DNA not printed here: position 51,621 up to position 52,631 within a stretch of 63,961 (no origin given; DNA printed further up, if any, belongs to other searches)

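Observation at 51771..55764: Uncharacterised three-gene operon ending in a HEPN (RNxxxH) putative RNase, paired with an 851-aa all-helical giant: candidate novel defence or abortive-infection module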

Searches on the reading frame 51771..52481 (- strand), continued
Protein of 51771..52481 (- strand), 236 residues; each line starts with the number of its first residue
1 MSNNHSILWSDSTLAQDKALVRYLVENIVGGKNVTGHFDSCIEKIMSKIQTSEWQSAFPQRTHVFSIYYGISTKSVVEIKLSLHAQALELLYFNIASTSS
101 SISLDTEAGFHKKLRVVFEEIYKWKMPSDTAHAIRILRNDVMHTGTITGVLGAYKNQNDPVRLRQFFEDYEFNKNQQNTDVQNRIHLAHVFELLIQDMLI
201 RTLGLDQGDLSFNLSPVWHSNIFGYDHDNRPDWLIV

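Call 53: search_solved_structures(query=A4, max_evalue=10, show_alignments=4)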
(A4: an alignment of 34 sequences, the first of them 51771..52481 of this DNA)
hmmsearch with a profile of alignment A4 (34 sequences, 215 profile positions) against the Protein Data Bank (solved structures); distinct sequences matched with E-value up to 10: 0.

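Call 54: search_protein_families(library=pfam, alignment_id=A4, max_evalue=10)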
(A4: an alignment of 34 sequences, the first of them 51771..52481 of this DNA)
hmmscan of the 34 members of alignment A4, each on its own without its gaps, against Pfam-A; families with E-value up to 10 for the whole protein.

A. member 1, window:51771-52481:- (236 aa): 1 family
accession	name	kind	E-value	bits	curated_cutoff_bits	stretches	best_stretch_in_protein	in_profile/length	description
PF11807.13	UstYa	-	0.072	13.4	25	1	163-198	140-177/220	Mycotoxin biosynthesis protein UstYa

B. families by the number of members that match (of 34 scanned): 36 families (the first 25 are shown)
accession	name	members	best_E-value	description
PF18731.6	HEPN_Swt1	4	0.007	Swt1-like HEPN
PF18739.6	HEPN_Apea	3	0.017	Apea-like HEPN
PF18736.6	pEK499_p136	2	0.01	HEPN pEK499 p136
PF06479.17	Ribonuc_2-5A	2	0.066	Ribonuclease 2-5A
PF18735.6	HEPN_RiboL-PSP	1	0.0011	RiboL-PSP-HEPN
PF18733.6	HEPN_LA2681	1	0.0014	LA2681-like HEPN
PF22706.1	Tex_central_region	1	0.004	Tex central region-like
PF18858.6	LPD39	1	0.0058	Large polyvalent protein associated domain 39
PF18730.6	HEPN_Cthe2314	1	0.0077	Cthe_2314-like HEPN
PF13643.11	DUF4145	1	0.0094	Domain of unknown function (DUF4145)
PF19174.5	DUF5856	1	0.012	Family of unknown function (DUF5856)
PF02332.24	Phenol_Hydrox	1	0.013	Methane/Phenol/Alkene Hydroxylase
PF03028.21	Dynein_heavy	1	0.028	Dynein heavy chain region D6 P-loop domain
PF11698.14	V-ATPase_H_C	1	0.035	V-ATPase subunit H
PF03620.19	IBV_3C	1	0.058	IBV 3C protein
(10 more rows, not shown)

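Call 71: find_encoding_contigs(protein=P0054, flank=6000, max_places=2)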
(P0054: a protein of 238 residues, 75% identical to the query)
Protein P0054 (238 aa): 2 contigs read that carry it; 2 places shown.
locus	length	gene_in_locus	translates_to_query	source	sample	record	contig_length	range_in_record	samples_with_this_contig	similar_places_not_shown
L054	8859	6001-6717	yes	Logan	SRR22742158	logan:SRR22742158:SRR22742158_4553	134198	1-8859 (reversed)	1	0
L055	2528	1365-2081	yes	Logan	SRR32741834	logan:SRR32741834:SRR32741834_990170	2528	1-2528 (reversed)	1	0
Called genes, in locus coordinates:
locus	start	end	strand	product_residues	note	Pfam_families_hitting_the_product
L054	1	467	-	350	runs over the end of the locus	-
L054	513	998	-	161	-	-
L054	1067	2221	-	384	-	-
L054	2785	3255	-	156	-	PF04191:PEMT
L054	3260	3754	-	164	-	PF00293:NUDIX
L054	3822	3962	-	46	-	-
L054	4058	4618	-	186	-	-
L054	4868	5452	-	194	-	-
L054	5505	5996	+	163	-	-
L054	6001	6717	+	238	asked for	-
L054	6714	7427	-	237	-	-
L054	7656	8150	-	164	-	PF00293:NUDIX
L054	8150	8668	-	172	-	PF22769:DCD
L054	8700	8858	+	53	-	?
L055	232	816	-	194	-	-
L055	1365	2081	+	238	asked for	-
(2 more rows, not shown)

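Call 72: find_encoding_contigs(protein=P0062, flank=6000, max_places=2)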
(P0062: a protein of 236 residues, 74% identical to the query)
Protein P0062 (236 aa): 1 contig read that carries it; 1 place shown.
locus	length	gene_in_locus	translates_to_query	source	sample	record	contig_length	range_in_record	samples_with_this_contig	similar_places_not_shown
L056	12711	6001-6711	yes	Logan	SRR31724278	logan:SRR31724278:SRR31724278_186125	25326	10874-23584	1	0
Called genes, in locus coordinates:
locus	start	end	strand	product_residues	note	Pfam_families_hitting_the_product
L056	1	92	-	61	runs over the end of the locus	-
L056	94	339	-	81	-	PF18903:DUF5659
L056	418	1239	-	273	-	-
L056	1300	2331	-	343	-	-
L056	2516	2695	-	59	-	-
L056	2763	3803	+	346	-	PF00155:Aminotran_1_2 (faint), PF01212:Beta_elim_lyase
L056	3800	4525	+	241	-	PF01411:tRNA-synt_2c, PF07973:tRNA_SAD (weak)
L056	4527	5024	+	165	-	-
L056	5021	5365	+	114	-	PF02311:AraC_binding, PF07883:Cupin_2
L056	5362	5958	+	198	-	PF00702:Hydrolase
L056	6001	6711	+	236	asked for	-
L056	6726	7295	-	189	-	-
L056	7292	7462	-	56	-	-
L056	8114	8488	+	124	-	-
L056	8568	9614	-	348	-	PF01471:PG_binding_1, PF13539:Peptidase_M15_4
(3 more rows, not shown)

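Call 73: find_encoding_contigs(protein=P0076, flank=6000, max_places=2)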
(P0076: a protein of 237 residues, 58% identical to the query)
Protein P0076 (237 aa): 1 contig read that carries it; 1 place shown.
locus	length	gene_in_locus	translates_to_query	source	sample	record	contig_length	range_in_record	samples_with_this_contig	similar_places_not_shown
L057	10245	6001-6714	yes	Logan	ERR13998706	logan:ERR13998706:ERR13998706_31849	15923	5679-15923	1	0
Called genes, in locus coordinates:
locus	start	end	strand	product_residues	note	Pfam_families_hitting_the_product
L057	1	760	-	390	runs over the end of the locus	PF05496:RuvB_N, PF06068:TIP49 (weak), PF01078:Mg_chelatase (faint), PF20720:nSTAND3 (weak), PF00004:AAA, PF13173:AAA_14 (weak), PF16193:AAA_assoc_2, PF12002:MgsA_C, +3 more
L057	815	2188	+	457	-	PF01566:Nramp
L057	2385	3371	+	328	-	PF03741:TerC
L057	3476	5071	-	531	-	PF00239:Resolvase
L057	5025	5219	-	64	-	-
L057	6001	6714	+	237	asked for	-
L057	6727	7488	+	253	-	-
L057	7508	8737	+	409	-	-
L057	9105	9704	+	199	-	PF01872:RibD_C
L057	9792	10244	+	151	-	?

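Call 83: search_protein_families(library=pfam, proteins=[L007:7115-8059:+, L054:5505-5996:+], max_evalue=0.01)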
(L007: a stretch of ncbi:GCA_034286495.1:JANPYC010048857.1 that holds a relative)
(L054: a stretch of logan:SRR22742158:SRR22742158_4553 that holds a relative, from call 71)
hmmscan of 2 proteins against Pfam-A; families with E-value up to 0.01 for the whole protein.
L007:7115-8059:+ (314 aa): 0 families

L054:5505-5996:+ (163 aa): 0 families

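Call 85: fold_search(model_id=the predicted structure, library=viral)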
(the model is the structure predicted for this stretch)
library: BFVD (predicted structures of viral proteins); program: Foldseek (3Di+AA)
matches with E <= 10: 120; with E <= 0.001: 0
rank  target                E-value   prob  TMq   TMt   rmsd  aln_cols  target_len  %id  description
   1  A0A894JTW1            2.2e-01  0.57  0.27  0.21  12.3       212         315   12  (no name in the UniProt tables at hand)
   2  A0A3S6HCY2            3.2e-01  0.84  0.41  0.43   9.5       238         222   13  (no name in the UniProt tables at hand)
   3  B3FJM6                5.5e-01  0.20  0.20  0.21  14.3       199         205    8  Uncharacterized protein [Pseudomonas phage 201phi2-1]
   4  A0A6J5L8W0            1.1e+00  0.06  0.14  0.11  24.9       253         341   11  Flagellar basal-body/hook protein, C-terminal domain containing protein [uncultured Caudovirales phage]
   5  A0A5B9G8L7            1.3e+00  0.06  0.14  0.15  16.6       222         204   14  Maco-A 65 [Mamestra configurata nucleopolyhedrovirus]
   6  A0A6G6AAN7            1.3e+00  0.04  0.14  0.12  22.0       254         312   12  Uncharacterized protein [Borely moumouvirus]
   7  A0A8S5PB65            1.4e+00  0.06  0.15  0.17  17.7       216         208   10  MAE-28990/MAE-18760-like HEPN domain-containing protein [Phage sp. ctPtC7]
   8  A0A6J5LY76            1.5e+00  0.09  0.20  0.09  15.0       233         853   12  Phage tail tape measure protein [uncultured Caudovirales phage]
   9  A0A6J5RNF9            1.5e+00  0.08  0.16  0.16  15.5       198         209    9  Imm-5-like domain-containing protein [uncultured Caudovirales phage]
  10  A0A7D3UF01            1.5e+00  0.06  0.16  0.11  19.6       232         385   12  (no name in the UniProt tables at hand)
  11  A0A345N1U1            1.6e+00  0.08  0.16  0.12  18.5       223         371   12  (no name in the UniProt tables at hand)
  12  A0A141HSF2            1.7e+00  0.07  0.16  0.18  20.5       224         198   12  (no name in the UniProt tables at hand)
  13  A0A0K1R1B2            1.9e+00  0.03  0.13  0.08  20.9       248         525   16  Protein TE18 [Testudinid alphaherpesvirus 3]
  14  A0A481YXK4            2.0e+00  0.11  0.23  0.25  15.0       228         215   11  Uncharacterized protein [Marseillevirus LCMAC201]
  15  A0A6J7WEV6            2.2e+00  0.06  0.17  0.11  20.4       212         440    9  Uncharacterized protein [uncultured Caudovirales phage]
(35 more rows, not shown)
